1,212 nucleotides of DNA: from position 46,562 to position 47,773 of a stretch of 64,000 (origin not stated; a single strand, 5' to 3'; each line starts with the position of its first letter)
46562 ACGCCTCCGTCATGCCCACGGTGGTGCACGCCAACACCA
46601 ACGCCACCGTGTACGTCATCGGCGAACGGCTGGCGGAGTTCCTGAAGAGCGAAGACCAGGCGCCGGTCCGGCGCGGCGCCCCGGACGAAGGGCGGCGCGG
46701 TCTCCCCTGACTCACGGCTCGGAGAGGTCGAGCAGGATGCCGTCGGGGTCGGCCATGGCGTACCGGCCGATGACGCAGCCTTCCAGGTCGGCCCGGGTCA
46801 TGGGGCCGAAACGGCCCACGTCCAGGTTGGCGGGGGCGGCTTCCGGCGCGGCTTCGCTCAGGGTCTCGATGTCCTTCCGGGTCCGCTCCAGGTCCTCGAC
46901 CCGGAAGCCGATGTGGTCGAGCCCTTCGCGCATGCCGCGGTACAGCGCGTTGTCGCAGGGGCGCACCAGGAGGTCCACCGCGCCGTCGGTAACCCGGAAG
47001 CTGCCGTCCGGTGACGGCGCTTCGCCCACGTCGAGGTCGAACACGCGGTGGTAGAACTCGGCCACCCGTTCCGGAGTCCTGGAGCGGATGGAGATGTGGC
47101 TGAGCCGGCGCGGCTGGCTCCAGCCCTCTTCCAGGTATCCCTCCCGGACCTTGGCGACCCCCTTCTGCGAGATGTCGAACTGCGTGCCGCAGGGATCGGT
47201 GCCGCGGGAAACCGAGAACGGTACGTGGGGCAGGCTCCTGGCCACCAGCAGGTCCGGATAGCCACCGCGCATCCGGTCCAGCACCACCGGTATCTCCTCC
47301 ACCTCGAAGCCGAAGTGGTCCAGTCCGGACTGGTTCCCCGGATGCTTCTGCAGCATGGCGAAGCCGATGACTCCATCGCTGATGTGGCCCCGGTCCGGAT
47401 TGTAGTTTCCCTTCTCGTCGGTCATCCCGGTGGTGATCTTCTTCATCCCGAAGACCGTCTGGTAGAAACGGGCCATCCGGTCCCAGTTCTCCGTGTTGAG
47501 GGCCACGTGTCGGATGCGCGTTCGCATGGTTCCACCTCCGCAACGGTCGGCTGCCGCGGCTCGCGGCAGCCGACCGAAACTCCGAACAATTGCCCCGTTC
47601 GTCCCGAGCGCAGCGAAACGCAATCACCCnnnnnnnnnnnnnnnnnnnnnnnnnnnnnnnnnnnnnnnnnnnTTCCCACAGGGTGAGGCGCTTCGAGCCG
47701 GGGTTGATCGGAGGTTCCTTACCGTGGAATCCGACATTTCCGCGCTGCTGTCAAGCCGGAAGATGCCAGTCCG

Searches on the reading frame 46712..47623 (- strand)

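Call 75: search_protein_families(library=pfam, proteins=[window:46712-47623:-], max_evalue=0.00001)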
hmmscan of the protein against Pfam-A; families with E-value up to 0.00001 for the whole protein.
window:46712-47623:- (303 aa): 3 families
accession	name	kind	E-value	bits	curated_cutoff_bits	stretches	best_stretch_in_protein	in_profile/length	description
PF00903.31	Glyoxalase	-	1.4e-12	48.5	20.6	0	36-111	1-81/121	Glyoxalase/Bleomycin resistance protein/Dioxygenase superfamily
PF18029.7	Glyoxalase_6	-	1.3e-07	32.7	23.6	0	177-255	2-79/106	Glyoxalase-like domain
PF13669.12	Glyoxalase_4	-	6.9e-07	30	27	0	38-119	1-87/109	Glyoxalase/Bleomycin resistance protein/Dioxygenase superfamily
